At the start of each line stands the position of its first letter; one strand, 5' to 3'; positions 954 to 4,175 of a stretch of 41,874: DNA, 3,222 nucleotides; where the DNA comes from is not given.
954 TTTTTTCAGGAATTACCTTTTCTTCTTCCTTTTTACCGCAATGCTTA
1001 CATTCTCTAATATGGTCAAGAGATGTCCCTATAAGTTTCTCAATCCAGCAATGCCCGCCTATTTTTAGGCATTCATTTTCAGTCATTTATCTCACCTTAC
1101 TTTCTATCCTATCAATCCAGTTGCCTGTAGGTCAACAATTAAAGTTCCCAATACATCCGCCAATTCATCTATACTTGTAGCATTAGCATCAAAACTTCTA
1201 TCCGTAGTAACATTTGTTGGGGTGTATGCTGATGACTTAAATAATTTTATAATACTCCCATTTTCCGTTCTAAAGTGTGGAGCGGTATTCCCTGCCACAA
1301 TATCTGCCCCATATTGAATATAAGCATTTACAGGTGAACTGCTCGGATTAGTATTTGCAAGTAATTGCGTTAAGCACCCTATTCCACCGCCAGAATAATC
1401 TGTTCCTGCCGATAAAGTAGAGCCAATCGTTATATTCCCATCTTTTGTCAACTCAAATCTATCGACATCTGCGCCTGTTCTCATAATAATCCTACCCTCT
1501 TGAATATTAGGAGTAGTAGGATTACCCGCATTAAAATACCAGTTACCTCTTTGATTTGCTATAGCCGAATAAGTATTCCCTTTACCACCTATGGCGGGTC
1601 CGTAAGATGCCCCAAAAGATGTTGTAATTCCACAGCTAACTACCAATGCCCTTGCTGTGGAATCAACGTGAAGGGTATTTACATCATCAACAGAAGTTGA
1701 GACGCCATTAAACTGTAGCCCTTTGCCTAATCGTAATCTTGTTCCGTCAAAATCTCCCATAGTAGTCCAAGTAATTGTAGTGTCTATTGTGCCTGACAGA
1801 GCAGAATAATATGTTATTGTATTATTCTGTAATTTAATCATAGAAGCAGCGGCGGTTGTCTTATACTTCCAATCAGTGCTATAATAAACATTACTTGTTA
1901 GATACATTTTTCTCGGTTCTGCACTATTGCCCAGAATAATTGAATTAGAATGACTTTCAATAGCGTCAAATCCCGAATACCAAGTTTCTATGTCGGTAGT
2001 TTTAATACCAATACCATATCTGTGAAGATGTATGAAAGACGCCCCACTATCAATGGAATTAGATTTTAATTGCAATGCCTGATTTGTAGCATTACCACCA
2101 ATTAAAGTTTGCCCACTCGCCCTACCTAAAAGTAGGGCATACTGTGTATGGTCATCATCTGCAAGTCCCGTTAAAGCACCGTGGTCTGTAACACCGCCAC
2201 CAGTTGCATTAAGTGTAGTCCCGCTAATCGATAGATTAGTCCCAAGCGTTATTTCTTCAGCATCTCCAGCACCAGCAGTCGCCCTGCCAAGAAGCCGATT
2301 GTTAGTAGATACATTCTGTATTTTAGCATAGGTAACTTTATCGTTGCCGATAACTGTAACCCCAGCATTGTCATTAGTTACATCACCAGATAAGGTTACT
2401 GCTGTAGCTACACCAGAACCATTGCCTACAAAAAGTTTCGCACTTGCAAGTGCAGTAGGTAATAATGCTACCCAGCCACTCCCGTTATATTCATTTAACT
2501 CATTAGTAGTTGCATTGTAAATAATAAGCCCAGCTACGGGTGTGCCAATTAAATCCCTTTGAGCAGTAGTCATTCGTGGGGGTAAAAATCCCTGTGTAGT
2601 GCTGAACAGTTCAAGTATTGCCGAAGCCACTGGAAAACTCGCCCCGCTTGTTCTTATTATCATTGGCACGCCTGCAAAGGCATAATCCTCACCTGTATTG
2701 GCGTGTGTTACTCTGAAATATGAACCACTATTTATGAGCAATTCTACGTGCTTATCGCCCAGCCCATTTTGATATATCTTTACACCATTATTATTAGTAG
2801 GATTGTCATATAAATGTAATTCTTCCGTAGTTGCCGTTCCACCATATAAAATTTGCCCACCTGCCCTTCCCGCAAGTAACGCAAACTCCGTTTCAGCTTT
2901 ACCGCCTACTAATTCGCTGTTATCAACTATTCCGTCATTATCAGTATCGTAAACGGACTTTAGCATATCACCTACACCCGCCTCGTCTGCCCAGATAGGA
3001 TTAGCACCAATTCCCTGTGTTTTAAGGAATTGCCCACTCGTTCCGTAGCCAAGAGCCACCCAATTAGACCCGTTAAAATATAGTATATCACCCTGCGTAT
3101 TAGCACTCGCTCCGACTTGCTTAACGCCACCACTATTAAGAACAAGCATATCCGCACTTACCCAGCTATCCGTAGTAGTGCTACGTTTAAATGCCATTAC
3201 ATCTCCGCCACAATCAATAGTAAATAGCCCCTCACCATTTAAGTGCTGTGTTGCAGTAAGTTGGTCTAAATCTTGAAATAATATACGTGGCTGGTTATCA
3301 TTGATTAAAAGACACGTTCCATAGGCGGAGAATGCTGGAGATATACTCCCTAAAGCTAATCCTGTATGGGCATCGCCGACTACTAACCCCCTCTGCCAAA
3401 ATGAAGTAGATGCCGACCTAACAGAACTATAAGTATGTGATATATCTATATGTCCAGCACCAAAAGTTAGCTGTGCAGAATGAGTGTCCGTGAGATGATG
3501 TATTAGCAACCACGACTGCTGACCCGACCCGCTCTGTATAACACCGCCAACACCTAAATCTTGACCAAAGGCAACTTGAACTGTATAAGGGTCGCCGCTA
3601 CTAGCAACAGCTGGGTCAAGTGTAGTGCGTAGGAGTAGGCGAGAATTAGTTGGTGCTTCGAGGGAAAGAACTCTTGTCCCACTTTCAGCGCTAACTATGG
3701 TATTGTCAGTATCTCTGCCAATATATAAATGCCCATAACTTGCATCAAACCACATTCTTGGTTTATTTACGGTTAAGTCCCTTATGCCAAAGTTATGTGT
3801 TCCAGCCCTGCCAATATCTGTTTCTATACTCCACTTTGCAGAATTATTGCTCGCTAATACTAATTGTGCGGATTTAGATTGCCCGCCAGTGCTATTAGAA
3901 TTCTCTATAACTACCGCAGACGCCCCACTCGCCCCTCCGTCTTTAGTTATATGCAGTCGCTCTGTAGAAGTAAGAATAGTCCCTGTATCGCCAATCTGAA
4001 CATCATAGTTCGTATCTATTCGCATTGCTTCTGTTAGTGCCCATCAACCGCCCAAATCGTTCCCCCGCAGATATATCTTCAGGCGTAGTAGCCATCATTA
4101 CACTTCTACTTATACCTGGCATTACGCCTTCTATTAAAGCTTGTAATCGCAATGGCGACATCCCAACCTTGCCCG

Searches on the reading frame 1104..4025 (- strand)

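Call 26: search_protein_families(library=pfam, proteins=[window:1104-4025:-], max_evalue=0.01)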
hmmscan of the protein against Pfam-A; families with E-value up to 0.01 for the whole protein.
window:1104-4025:- (973 aa): 1 family
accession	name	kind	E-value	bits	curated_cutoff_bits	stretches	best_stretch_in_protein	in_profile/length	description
PF19264.4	DUF5907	-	1.6e-09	38.3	27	1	542-607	10-73/80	Repeat of unknown function (DUF5907)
